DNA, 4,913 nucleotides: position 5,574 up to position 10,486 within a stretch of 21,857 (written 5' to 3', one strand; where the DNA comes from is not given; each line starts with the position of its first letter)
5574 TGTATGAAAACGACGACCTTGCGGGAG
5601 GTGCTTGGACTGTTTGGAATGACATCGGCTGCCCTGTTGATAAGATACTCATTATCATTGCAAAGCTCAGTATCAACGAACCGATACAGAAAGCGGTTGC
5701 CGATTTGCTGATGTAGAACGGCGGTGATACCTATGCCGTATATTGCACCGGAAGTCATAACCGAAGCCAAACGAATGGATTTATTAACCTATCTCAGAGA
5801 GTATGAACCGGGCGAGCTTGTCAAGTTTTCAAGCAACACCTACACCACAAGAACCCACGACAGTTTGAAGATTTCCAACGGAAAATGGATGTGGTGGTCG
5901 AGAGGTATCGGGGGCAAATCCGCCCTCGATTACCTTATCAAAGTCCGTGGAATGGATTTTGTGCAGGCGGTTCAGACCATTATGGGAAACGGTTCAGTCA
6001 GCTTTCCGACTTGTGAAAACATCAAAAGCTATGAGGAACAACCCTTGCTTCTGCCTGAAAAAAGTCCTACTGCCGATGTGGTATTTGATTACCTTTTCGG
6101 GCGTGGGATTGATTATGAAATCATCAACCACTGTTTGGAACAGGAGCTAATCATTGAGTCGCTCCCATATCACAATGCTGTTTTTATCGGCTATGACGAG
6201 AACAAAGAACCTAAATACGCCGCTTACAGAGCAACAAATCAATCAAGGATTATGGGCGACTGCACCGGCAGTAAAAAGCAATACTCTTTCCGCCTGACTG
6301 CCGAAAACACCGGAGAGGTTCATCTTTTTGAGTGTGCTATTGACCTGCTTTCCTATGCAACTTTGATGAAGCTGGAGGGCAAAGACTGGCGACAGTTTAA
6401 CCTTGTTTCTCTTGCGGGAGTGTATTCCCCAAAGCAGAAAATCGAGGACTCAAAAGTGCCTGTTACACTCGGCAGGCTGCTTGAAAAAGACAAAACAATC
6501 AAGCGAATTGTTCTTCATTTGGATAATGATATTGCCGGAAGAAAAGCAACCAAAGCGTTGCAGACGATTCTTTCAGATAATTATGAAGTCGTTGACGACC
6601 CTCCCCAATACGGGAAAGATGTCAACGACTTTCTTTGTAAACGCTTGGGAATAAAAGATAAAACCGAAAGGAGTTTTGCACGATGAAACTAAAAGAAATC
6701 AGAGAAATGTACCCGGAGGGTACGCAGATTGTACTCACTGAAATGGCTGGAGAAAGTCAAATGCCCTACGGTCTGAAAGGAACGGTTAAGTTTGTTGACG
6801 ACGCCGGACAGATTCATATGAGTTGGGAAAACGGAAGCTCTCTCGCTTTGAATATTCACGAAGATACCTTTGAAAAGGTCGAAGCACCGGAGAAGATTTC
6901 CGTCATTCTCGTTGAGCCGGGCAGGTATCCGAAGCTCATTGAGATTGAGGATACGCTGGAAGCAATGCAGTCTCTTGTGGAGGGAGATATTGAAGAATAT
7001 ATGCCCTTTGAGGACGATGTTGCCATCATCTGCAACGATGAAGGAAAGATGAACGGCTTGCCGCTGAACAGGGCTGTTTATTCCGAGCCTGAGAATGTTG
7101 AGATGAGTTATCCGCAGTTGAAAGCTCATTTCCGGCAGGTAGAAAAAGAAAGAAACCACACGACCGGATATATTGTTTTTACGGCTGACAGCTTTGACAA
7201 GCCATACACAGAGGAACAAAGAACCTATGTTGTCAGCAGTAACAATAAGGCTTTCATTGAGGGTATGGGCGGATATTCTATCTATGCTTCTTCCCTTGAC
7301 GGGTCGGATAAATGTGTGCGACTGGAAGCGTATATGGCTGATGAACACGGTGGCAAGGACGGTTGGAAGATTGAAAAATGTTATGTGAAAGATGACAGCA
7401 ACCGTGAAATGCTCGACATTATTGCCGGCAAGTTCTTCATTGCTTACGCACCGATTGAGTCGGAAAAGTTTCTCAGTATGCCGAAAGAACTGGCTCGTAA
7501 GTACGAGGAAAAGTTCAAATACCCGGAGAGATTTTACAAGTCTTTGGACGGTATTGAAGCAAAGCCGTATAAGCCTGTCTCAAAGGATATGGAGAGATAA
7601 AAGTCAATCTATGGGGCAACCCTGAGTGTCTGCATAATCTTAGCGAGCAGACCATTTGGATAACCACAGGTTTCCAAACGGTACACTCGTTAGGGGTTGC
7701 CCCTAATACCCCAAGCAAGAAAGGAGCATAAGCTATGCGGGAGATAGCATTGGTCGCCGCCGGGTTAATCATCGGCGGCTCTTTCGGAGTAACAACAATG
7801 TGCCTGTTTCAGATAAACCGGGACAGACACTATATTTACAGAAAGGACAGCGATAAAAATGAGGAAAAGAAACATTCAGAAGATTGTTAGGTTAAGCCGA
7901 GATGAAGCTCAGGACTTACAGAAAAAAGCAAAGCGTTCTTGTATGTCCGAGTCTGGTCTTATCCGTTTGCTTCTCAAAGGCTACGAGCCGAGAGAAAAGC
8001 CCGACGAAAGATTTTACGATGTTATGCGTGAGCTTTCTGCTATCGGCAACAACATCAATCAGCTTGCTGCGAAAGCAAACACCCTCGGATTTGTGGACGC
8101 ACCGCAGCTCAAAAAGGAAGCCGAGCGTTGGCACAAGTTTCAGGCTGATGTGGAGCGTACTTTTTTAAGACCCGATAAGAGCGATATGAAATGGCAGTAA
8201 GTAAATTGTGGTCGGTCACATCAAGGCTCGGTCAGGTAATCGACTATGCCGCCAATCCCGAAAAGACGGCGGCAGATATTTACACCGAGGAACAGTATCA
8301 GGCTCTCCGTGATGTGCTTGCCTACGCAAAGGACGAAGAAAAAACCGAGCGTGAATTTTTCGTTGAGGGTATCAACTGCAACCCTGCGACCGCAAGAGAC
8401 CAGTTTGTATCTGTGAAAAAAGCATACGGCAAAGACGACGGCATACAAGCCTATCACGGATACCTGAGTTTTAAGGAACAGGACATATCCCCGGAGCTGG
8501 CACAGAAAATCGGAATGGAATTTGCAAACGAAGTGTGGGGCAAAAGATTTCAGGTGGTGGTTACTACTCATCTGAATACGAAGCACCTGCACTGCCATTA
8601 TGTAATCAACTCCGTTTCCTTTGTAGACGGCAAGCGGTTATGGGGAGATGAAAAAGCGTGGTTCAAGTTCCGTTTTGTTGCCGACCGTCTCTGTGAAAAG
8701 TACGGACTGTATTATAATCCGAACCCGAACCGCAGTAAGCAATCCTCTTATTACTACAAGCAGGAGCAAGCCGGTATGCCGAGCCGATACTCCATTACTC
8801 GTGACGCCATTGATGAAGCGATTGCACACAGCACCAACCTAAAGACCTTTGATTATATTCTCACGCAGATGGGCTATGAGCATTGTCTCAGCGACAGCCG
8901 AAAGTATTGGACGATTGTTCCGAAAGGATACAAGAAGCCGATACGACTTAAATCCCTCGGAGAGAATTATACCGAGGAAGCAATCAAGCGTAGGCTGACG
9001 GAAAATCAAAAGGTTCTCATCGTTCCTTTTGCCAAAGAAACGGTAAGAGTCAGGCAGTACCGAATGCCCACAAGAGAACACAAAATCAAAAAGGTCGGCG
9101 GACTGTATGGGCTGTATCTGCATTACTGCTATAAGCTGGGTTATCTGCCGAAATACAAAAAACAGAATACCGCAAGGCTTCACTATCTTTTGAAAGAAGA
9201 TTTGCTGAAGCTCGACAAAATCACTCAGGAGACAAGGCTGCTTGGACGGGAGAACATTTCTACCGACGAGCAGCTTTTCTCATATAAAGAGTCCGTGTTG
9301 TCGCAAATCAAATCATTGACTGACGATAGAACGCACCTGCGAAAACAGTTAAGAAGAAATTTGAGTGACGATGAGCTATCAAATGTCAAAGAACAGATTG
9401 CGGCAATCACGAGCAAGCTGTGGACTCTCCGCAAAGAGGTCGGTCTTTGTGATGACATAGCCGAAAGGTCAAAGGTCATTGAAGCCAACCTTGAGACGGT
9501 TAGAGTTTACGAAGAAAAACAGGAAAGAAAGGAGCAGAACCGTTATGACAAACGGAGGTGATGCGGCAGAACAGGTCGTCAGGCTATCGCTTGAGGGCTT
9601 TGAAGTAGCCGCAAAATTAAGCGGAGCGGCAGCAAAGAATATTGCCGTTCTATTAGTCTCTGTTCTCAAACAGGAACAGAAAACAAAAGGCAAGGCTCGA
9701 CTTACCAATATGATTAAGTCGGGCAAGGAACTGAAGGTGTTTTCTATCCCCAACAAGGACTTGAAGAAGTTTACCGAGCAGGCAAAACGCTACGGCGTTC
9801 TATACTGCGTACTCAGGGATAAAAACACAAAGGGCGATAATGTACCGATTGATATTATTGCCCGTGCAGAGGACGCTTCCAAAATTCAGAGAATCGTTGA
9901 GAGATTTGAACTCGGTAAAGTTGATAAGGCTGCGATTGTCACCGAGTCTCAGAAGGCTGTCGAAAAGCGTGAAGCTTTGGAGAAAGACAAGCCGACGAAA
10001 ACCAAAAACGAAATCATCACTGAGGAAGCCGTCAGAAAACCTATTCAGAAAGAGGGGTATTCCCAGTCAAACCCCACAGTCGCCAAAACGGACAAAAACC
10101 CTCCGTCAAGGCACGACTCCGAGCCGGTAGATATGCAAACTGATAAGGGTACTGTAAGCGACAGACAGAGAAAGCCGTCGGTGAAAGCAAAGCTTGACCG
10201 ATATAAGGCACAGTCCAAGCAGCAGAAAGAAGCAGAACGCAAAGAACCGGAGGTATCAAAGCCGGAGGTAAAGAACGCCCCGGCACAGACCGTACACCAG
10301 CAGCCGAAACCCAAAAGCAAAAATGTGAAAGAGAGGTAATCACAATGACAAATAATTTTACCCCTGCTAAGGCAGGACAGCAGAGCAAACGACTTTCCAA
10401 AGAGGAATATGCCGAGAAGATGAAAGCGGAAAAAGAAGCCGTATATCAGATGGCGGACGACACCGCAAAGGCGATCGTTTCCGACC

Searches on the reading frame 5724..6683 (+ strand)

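Call 12: search_protein_families(library=pfam, proteins=[window:5724-6683:+], max_evalue=0.001)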
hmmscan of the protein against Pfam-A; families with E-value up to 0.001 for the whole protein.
window:5724-6683:+ (320 aa): 3 families
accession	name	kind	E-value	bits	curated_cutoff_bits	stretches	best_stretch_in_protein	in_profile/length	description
PF13154.11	DUF3991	-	3.7e-15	56.5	24.5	1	123-191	2-71/74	Protein of unknown function (DUF3991)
PF13155.12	Toprim_2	-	2.3e-11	44.4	22.1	1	201-304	2-88/88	Toprim-like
PF13362.12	Toprim_3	-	7.3e-05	23.6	27.2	1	257-307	39-92/95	Toprim domain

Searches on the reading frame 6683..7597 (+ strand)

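Call 12: search_protein_families(library=pfam, proteins=[window:6683-7597:+], max_evalue=0.001)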
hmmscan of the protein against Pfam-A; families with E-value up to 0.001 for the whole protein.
window:6683-7597:+ (305 aa): 2 families
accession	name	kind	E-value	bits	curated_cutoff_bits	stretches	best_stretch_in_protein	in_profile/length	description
PF12957.13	DUF3846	-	4.2e-30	104.4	27.5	2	72-137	1-66/103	Domain of unknown function (DUF3846)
PF14192.12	DUF4314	-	6.4e-24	84.1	27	1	2-66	4-69/69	Domain of unknown function (DUF4314)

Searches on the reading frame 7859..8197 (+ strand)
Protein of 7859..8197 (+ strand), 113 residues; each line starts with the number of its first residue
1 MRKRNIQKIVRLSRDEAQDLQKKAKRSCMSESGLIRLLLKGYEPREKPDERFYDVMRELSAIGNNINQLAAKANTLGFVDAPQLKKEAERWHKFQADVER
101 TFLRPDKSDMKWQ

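Call 12: search_protein_families(library=pfam, proteins=[window:7859-8197:+], max_evalue=0.001)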
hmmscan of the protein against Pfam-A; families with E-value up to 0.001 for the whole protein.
window:7859-8197:+ (113 aa): 2 families
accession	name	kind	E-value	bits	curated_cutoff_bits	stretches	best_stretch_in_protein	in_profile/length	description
PF21983.2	NikA-like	-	2.3e-16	60.1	27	1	2-72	1-71/72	Mobilization protein NikA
PF05713.17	MobC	-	1e-07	32.7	23.2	1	57-87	2-34/45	Bacterial mobilisation protein (MobC)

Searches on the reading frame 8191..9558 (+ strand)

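Call 12: search_protein_families(library=pfam, proteins=[window:8191-9558:+], max_evalue=0.001)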
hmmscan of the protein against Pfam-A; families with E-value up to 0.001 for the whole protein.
window:8191-9558:+ (456 aa): 1 family
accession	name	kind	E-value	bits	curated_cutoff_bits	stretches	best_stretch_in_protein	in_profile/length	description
PF03432.20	Relaxase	-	1.8e-36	125.8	24.6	1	45-173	1-132/132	MobA/VirD2-like, nuclease domain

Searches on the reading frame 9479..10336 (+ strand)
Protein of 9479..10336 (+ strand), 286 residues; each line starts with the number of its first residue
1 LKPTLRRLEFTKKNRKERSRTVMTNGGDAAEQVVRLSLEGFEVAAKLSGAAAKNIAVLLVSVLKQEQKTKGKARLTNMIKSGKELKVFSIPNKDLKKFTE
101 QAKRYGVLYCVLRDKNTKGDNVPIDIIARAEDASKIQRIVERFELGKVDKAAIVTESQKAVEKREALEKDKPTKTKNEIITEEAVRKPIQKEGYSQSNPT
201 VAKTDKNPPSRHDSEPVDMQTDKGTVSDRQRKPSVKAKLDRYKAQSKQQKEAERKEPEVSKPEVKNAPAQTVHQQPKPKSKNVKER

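Call 12: search_protein_families(library=pfam, proteins=[window:9479-10336:+], max_evalue=0.001)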
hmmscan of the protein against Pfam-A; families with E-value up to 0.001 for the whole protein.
window:9479-10336:+ (286 aa): 1 family
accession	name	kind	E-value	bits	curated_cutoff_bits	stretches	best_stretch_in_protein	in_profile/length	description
PF12687.12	DUF3801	-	2.9e-32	111.9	24.1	1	52-256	1-128/131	Protein of unknown function (DUF3801)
